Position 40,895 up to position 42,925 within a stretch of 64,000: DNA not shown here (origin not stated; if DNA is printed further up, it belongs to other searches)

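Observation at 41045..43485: Diguanylate cyclase fused to a ferredoxin plus [FeFe]-hydrogenase-like sensory domain: a putative H2/redox-to-c-di-GMP transducer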

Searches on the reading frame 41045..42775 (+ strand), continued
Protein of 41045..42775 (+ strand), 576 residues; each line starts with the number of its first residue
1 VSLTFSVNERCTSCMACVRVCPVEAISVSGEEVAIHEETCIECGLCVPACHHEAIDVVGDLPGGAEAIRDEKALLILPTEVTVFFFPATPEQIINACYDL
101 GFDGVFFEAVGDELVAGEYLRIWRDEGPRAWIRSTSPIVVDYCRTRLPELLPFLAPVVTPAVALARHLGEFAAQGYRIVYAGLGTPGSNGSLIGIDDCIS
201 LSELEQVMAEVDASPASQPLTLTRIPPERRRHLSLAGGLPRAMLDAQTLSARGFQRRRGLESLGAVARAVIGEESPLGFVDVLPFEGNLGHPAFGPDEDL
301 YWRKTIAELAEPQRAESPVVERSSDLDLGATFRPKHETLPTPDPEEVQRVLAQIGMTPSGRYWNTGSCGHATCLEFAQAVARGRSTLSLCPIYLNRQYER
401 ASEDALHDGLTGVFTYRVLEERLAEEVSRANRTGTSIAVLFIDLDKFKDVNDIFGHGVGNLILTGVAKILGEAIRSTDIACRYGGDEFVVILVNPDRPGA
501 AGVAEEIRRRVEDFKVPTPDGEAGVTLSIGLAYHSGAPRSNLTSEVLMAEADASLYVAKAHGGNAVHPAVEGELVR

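Call 29: fold_search(model_id=the predicted structure, library=pdb)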
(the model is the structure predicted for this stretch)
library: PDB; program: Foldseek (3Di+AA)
matches with E <= 10: 908; with E <= 0.001: 185
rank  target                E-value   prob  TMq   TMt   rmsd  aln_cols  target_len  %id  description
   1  9g86_A                2.7e-18  1.00  0.28  0.35  19.9       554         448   18  Structure of Response regulator PleD in complex with c-diGMP and pppGpp (released 2025-08-06)
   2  2wb4_A                3.7e-17  1.00  0.29  0.36  24.5       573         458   18  activated diguanylate cyclase PleD in complex with c-di-GMP (released 2010-04-21)
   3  2v0n_A                3.9e-17  1.00  0.30  0.37  24.9       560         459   18  ACTIVATED RESPONSE REGULATOR PLED IN COMPLEX WITH C-DIGMP AND GTP- ALPHA-S (released 2007-08-21)
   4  9g86_B                8.2e-17  1.00  0.28  0.36  20.1       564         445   18  Structure of Response regulator PleD in complex with c-diGMP and pppGpp (released 2025-08-06)
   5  9g85_C                9.8e-17  1.00  0.27  0.35  20.8       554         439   17  Structure of Response regulator PleD in complex with c-diGMP and ppGpp (released 2025-08-06)
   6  9g85_A                1.5e-16  1.00  0.27  0.34  20.8       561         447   17  Structure of Response regulator PleD in complex with c-diGMP and ppGpp (released 2025-08-06)
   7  3bre_B                1.8e-16  1.00  0.27  0.46  19.0       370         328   22  Crystal Structure of P.aeruginosa PA3702 (released 2008-04-01)
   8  3bre_A                1.9e-16  1.00  0.26  0.45  19.2       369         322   22  Crystal Structure of P.aeruginosa PA3702 (released 2008-04-01)
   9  9g85_B                3.4e-16  1.00  0.26  0.33  21.1       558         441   16  Structure of Response regulator PleD in complex with c-diGMP and ppGpp (released 2025-08-06)
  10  9g85_D                3.8e-16  1.00  0.26  0.34  20.4       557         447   17  Structure of Response regulator PleD in complex with c-diGMP and ppGpp (released 2025-08-06)
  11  6zxb_A                1.2e-15  1.00  0.29  0.56  15.2       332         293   20  Diguanylate cyclase DgcR (I-site mutant) in native state (released 2021-03-31)
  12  3i5c_A                1.3e-15  1.00  0.27  0.76   3.9       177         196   37  Crystal structure of a fusion protein containing the leucine zipper of GCN4 and the GGDEF domain of WspR from Pseudomo (released 2009-08-18)
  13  1w25_A                1.5e-15  1.00  0.27  0.34  21.5       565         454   17  Response regulator PleD in complex with c-diGMP (released 2004-11-18)
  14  5llx_B                1.7e-15  1.00  0.29  0.25   9.6       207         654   32  Bacteriophytochrome activated diguanylyl cyclase from Idiomarina species A28L with GTP bound (released 2017-03-15)
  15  3ign                  2.4e-15  1.00  0.27  0.90   2.1       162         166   34  Crystal Structure of the GGDEF domain from Marinobacter aquaeolei diguanylate cyclase complexed with c-di-GMP - Northeas (released 2009-08-11)
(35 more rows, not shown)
